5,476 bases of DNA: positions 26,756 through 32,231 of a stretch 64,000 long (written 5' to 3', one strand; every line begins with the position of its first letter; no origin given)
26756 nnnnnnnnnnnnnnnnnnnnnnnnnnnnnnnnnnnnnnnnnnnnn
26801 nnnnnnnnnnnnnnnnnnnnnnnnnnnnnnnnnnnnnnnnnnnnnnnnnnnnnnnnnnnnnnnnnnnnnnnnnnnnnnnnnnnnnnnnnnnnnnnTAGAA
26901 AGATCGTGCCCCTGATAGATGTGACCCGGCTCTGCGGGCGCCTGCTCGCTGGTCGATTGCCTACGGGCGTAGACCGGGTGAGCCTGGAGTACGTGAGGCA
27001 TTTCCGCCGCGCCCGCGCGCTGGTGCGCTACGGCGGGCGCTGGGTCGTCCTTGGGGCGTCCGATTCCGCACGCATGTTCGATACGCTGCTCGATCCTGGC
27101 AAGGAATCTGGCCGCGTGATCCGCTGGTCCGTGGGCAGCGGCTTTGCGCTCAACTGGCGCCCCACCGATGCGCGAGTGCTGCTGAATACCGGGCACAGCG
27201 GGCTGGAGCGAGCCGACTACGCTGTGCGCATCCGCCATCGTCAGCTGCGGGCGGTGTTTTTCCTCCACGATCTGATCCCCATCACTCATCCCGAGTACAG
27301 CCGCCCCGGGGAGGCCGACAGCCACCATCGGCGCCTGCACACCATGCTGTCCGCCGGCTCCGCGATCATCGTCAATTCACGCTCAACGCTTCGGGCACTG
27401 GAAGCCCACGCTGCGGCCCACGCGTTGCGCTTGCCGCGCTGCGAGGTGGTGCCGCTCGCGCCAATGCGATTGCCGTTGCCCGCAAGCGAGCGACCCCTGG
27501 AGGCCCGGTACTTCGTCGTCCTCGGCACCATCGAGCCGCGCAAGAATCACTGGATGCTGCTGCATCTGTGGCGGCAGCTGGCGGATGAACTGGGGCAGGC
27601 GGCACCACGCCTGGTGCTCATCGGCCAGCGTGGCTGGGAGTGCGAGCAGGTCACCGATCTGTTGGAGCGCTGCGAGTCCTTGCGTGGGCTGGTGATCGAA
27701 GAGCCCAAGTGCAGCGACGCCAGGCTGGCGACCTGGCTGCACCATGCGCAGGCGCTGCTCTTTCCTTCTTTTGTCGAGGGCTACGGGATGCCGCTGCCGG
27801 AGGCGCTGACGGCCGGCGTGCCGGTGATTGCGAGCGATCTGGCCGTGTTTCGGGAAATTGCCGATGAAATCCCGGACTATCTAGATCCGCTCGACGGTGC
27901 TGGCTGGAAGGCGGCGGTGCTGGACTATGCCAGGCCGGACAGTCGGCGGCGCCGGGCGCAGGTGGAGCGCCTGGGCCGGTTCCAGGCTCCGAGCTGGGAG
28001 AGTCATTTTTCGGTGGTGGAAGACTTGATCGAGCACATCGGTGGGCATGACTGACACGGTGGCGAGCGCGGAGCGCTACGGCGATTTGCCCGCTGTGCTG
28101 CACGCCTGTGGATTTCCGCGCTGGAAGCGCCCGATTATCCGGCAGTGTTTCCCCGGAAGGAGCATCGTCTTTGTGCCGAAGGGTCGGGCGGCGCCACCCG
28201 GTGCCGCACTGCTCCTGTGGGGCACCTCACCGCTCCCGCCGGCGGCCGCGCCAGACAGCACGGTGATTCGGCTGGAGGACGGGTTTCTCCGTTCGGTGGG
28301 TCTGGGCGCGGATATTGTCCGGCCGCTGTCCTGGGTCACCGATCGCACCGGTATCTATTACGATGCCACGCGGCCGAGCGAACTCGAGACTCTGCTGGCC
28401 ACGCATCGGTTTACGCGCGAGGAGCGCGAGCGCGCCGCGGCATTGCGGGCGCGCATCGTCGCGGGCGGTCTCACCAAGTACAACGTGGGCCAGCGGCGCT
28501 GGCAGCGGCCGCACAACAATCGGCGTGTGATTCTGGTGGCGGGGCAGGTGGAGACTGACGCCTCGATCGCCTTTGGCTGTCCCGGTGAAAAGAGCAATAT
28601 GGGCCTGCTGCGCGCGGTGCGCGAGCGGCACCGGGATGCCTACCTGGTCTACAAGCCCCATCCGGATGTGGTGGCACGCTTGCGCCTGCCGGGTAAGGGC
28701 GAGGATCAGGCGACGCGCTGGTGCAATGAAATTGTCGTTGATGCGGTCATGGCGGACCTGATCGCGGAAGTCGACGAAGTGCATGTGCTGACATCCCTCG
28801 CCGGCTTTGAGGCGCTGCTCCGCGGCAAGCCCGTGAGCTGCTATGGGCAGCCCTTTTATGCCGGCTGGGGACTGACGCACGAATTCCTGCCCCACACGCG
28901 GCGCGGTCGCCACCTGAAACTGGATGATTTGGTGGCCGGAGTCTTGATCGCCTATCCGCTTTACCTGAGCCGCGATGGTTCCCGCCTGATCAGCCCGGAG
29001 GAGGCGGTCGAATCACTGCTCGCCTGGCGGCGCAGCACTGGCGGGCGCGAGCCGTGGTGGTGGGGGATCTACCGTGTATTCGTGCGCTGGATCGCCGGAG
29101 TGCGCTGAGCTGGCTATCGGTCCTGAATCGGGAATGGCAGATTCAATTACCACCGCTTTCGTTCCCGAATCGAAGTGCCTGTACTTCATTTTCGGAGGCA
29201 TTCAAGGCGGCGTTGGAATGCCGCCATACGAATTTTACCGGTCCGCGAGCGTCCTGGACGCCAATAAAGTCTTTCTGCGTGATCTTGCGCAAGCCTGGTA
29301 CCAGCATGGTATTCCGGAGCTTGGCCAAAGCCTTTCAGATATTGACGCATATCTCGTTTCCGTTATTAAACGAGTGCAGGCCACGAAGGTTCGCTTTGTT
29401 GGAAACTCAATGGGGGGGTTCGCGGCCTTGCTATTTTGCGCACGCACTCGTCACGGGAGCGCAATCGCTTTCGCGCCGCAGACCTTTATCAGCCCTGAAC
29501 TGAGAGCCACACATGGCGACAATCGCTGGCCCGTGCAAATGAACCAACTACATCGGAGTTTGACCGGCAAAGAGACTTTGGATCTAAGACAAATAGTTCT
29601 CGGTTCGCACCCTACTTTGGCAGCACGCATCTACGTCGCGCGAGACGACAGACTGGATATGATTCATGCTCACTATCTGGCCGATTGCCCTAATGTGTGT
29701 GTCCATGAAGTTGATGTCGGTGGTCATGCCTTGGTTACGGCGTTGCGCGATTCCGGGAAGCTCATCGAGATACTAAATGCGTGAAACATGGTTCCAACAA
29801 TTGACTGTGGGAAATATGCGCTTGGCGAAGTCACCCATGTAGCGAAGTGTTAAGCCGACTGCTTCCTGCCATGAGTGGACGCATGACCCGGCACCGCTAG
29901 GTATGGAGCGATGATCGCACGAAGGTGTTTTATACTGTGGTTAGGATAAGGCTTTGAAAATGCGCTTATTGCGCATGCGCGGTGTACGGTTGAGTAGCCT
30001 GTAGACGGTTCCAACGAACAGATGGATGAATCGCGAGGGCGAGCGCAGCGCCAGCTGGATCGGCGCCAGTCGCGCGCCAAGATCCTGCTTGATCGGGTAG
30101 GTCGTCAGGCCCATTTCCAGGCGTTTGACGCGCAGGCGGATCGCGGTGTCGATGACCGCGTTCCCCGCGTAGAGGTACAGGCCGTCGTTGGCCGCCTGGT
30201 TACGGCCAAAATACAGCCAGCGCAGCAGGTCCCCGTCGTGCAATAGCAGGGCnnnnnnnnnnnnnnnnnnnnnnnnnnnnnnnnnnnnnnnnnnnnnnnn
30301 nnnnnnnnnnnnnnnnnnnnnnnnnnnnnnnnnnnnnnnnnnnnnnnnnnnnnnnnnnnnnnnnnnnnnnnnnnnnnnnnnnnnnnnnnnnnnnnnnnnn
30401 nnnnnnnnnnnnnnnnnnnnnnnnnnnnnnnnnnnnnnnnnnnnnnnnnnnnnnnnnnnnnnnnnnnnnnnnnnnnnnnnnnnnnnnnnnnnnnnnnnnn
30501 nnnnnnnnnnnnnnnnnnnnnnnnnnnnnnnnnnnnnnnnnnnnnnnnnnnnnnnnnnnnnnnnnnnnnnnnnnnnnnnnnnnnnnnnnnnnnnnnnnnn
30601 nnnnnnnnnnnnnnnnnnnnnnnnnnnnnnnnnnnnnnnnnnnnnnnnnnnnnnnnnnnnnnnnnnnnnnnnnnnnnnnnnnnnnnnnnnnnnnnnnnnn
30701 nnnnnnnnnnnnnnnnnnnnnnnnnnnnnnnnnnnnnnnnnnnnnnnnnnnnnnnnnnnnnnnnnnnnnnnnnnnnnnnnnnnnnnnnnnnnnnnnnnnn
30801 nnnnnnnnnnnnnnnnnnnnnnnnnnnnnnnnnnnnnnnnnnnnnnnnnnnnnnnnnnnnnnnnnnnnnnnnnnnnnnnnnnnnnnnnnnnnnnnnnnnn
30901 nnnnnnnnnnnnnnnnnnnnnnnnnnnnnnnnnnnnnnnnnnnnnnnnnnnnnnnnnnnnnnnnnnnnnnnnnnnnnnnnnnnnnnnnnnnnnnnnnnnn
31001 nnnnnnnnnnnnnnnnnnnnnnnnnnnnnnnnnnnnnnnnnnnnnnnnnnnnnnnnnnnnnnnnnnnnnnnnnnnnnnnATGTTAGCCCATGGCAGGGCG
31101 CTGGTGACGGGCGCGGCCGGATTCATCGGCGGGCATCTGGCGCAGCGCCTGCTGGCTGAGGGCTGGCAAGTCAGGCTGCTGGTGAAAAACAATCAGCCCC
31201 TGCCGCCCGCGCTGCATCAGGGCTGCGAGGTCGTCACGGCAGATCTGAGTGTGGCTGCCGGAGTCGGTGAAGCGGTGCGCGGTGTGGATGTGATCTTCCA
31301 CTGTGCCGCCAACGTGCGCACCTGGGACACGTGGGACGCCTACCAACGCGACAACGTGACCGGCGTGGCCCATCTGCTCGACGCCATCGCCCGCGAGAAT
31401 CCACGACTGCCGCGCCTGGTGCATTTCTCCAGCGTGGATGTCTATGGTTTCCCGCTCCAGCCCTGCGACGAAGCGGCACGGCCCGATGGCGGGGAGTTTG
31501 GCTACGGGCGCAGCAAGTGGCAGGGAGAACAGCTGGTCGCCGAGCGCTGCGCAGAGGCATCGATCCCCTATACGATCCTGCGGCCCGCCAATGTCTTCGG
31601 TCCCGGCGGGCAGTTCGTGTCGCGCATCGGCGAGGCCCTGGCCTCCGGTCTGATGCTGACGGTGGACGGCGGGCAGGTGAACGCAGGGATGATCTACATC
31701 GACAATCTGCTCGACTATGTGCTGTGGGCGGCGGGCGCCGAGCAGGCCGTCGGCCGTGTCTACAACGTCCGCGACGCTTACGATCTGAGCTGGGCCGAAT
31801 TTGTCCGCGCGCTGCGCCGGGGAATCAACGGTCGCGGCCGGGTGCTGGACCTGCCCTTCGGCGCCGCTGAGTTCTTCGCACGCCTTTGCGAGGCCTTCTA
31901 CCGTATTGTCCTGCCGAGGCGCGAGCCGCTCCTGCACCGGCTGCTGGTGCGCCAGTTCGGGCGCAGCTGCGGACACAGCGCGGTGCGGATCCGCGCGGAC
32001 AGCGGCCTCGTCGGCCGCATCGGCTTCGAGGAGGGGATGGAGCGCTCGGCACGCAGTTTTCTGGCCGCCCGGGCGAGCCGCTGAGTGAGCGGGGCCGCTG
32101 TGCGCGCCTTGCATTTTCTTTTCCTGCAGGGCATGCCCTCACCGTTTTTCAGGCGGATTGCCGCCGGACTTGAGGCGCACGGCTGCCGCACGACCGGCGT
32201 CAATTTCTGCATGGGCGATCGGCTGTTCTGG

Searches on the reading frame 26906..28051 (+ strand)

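Call 9: search_protein_families(library=pfam, proteins=[window:26906-28051:+], max_evalue=0.001)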
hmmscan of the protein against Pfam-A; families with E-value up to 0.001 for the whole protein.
window:26906-28051:+ (382 aa): 3 families
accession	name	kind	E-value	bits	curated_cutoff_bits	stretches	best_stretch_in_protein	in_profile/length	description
PF00534.26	Glycos_transf_1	-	2.1e-13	50.6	26.4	1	195-319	10-131/172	Glycosyl transferases group 1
PF13692.12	Glyco_trans_1_4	-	2.8e-13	50.8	27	1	202-325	3-122/142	Glycosyl transferases group 1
PF20706.3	GT4-conflict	-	1.4e-10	41.2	26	1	165-311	161-312/385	Family 4 Glycosyltransferase in conflict systems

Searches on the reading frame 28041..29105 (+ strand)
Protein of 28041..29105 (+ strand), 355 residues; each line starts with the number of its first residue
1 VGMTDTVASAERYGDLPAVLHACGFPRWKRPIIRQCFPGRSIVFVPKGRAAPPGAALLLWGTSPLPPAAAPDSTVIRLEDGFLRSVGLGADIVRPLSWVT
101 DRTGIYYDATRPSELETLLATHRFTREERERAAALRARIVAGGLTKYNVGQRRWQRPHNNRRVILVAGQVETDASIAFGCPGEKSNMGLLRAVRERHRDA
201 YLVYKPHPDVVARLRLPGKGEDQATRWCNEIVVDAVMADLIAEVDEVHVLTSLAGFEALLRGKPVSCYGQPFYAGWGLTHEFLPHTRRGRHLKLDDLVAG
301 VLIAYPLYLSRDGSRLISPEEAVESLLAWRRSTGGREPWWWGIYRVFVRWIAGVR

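Call 9: search_protein_families(library=pfam, proteins=[window:28041-29105:+], max_evalue=0.001)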
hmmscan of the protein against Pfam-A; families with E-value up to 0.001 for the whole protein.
window:28041-29105:+ (355 aa): 1 family
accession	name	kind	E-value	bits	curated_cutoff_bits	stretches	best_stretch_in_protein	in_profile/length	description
PF05159.20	Capsule_synth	-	4.4e-35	122.1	20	2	122-288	107-281/310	Capsule polysaccharide biosynthesis protein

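Call 62: search_protein_families(library=ncbifam, proteins=[window:28041-29105:+], max_evalue=0.001)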
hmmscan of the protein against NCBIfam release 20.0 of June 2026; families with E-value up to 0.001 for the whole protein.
window:28041-29105:+ (355 aa): 0 families

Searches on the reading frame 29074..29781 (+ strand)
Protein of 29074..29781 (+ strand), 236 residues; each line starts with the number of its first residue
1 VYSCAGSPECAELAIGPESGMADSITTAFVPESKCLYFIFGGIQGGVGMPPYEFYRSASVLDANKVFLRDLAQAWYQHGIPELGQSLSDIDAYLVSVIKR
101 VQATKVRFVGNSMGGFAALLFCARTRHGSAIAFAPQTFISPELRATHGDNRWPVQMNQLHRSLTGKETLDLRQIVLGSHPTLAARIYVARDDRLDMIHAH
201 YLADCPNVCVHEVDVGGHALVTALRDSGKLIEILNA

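Call 9: search_protein_families(library=pfam, proteins=[window:29074-29781:+], max_evalue=0.001)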
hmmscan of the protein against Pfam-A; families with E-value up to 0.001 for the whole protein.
window:29074-29781:+ (236 aa): 2 families
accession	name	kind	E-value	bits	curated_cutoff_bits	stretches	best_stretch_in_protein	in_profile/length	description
PF12146.15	Hydrolase_4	-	8.3e-06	25.7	27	1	80-161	52-135/239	Serine aminopeptidase, S33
PF12697.13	Abhydrolase_6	-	0.00079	20.6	26.3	0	69-154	29-109/217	Alpha/beta hydrolase family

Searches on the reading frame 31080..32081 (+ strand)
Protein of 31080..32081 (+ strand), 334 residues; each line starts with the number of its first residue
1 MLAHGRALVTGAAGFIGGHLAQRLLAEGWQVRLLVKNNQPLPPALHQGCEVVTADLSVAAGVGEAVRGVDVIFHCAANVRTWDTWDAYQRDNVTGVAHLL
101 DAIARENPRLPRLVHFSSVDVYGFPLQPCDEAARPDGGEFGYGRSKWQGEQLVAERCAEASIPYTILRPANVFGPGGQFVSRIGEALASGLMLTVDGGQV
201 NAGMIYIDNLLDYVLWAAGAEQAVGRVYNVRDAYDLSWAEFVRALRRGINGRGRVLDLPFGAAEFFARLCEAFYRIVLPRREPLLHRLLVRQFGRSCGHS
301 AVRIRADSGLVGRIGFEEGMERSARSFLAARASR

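Call 9: search_protein_families(library=pfam, proteins=[window:31080-32081:+], max_evalue=0.001)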
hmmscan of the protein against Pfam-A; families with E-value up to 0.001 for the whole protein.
window:31080-32081:+ (334 aa): 8 families
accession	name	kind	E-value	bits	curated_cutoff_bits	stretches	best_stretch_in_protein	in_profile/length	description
PF01370.27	Epimerase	-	2.1e-34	119.5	20.9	1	7-230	1-239/240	NAD dependent epimerase/dehydratase family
PF07993.18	NAD_binding_4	-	3.2e-19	69.5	20.1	1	65-174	85-209/258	Male sterility protein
PF01073.25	3Beta_HSD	-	1.3e-18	67.5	22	1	8-220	1-231/280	3-beta hydroxysteroid dehydrogenase/isomerase family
PF16363.11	GDP_Man_Dehyd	-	4.9e-16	59.5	27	1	8-181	1-194/332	GDP-mannose 4,6 dehydratase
PF13460.12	NAD_binding_10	-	1.7e-15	57.8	27.2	1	11-171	1-145/184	NAD(P)H-binding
PF04321.23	RmlD_sub_bind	-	4.7e-12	46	27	1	7-245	3-227/287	RmlD substrate binding domain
PF05368.20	NmrA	-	3.3e-09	37.2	27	1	7-103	5-94/298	NmrA-like family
PF00106.31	adh_short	-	0.00028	20.9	26.6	1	7-105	3-121/195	short chain dehydrogenase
